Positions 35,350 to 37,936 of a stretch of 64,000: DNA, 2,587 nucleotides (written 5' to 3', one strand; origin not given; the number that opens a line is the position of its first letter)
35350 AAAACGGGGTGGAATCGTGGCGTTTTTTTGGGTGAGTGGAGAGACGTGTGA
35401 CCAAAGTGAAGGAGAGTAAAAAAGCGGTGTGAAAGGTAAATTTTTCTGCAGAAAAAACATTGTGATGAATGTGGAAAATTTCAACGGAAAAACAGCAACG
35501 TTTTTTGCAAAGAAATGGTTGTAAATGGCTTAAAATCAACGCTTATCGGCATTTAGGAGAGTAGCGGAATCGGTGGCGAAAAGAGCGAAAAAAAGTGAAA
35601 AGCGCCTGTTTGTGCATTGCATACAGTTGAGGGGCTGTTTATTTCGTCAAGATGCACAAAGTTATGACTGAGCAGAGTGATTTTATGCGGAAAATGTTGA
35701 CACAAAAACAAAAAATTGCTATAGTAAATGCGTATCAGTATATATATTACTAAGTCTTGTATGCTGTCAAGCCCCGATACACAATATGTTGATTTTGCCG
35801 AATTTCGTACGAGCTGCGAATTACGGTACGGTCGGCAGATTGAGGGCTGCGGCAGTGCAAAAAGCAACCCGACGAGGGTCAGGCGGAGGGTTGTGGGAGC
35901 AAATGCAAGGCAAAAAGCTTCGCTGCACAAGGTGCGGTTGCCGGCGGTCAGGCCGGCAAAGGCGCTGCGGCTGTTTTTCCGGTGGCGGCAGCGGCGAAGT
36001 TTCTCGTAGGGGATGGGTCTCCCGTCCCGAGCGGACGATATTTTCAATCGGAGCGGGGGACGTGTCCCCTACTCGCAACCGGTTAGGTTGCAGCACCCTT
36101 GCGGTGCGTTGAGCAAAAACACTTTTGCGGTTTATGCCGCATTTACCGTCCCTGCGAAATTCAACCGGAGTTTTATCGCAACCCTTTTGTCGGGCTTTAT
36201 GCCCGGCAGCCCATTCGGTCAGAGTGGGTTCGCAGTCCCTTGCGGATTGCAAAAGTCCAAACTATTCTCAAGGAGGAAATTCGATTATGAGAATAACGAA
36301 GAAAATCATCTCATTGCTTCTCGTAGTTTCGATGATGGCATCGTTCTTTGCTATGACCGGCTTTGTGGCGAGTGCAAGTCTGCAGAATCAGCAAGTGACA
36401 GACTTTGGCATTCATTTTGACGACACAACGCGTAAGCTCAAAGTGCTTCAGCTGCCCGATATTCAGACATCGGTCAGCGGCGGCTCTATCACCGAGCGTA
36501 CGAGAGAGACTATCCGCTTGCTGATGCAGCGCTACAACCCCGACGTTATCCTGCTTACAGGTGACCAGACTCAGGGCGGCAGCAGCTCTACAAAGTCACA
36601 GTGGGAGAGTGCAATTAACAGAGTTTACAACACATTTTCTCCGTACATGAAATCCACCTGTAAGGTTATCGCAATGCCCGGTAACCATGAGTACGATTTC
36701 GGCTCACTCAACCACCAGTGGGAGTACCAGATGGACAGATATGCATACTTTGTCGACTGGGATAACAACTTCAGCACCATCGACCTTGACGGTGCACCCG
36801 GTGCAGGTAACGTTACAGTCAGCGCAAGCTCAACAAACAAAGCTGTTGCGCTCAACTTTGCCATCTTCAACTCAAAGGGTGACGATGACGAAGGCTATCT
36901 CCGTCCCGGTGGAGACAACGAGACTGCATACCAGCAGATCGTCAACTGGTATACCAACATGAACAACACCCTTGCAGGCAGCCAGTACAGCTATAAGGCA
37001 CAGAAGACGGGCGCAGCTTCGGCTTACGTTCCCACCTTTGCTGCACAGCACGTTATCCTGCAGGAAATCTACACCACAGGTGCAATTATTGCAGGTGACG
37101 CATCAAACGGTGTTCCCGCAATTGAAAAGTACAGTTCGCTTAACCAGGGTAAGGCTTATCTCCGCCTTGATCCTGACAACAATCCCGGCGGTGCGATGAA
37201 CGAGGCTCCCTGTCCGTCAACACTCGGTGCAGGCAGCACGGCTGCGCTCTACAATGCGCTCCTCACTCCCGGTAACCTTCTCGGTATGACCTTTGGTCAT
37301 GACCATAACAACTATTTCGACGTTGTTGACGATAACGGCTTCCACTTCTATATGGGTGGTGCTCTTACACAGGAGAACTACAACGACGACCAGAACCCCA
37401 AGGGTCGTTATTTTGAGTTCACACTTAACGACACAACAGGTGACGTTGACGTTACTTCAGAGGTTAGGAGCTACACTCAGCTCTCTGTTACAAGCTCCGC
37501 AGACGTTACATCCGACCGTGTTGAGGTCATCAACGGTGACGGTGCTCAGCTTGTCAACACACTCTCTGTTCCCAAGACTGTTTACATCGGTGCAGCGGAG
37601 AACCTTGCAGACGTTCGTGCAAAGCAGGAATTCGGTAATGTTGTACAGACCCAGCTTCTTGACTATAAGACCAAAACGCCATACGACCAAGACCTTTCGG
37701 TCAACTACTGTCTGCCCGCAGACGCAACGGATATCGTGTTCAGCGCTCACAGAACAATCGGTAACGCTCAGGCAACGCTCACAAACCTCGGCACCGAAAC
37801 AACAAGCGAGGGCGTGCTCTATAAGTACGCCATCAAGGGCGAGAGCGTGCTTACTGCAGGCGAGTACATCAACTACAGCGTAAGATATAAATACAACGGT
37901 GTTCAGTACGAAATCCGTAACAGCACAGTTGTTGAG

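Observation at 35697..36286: ~555-nt GC-rich, hairpin-dense leader between a consensus promoter and the giant gene: unclassified RNA element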

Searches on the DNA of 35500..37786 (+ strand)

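Call 4: search_rna_families(source=window, start=35500, end=36400, threshold=evalue, max_evalue=10, show_alignments=3)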
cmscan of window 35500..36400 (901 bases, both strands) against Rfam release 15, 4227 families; matches with E-value up to 10: 2.
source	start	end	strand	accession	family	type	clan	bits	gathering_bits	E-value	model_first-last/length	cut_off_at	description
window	36287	36314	+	RF00204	snoR12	Gene; snRNA; snoRNA; CD-box;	-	20.2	39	0.68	1-83/83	no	Small nucleolar RNA R12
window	36185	36208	+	RF02784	SorX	Gene; sRNA;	-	15.9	46.6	0.67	44-67/73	no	Singlet oxygen resistance RNA X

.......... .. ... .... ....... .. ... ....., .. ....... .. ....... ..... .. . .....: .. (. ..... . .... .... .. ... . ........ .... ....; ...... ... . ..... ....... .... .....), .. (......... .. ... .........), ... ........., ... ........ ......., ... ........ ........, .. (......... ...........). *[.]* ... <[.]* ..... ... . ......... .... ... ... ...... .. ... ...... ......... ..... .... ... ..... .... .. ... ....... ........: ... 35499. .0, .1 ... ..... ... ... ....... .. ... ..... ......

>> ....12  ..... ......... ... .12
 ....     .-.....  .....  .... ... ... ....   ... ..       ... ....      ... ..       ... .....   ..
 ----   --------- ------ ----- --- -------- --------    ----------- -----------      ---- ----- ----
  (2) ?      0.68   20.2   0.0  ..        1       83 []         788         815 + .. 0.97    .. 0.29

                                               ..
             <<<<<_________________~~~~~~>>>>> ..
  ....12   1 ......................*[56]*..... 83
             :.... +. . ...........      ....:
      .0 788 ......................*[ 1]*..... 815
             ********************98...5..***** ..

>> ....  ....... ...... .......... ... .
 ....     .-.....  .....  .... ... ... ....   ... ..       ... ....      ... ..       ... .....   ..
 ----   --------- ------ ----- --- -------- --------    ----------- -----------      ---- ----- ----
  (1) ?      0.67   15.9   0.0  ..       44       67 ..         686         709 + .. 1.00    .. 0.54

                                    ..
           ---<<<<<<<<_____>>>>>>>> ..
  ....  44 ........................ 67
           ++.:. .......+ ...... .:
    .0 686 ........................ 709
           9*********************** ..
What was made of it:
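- On Any Rfam 15 family (riboswitches including c-di-GMP-I/II, EAR, T-box, OLE/GOLLD/ROOL/HEARO/raiA, ribozymes): 35500-36400 at E <= 10 with permissive filters: two chance fragments, snoR12 and SorX, at 16-20 bits (call 4).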

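Call 56: search_dna_similar(query=window:35995-36080:+, collection=plasmids, mode=distant, max_evalue=1, max_rows=15)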
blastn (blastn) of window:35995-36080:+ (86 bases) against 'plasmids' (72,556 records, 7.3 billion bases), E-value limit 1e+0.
No match.
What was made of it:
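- Tried and rejected: blastn of the hairpin against plasmids: no match (call 56).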

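Call 73: search_rna_families(sources=[L001, L002, L003, L004, L005, L006, L007, L008, L009, L014, L020, L023, L026], threshold=gathering)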
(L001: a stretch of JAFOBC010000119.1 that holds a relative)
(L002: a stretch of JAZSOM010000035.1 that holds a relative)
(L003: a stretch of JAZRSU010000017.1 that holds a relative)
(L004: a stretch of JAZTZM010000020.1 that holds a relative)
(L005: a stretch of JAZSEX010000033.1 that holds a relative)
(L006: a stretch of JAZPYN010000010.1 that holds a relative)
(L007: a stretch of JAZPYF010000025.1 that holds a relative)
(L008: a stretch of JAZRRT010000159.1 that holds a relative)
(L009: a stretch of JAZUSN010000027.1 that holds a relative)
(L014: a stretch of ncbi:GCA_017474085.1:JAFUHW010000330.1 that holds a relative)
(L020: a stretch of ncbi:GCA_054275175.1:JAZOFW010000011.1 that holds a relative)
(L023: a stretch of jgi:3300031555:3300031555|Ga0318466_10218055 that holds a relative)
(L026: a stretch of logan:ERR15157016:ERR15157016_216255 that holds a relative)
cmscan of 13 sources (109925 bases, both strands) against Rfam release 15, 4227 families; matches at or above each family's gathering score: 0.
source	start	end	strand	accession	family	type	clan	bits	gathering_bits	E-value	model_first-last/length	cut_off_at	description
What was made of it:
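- On Any Rfam 15 family (riboswitches including c-di-GMP-I/II, EAR, T-box, OLE/GOLLD/ROOL/HEARO/raiA, ribozymes): 13 orthologous loci: 0 hits (call 73).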
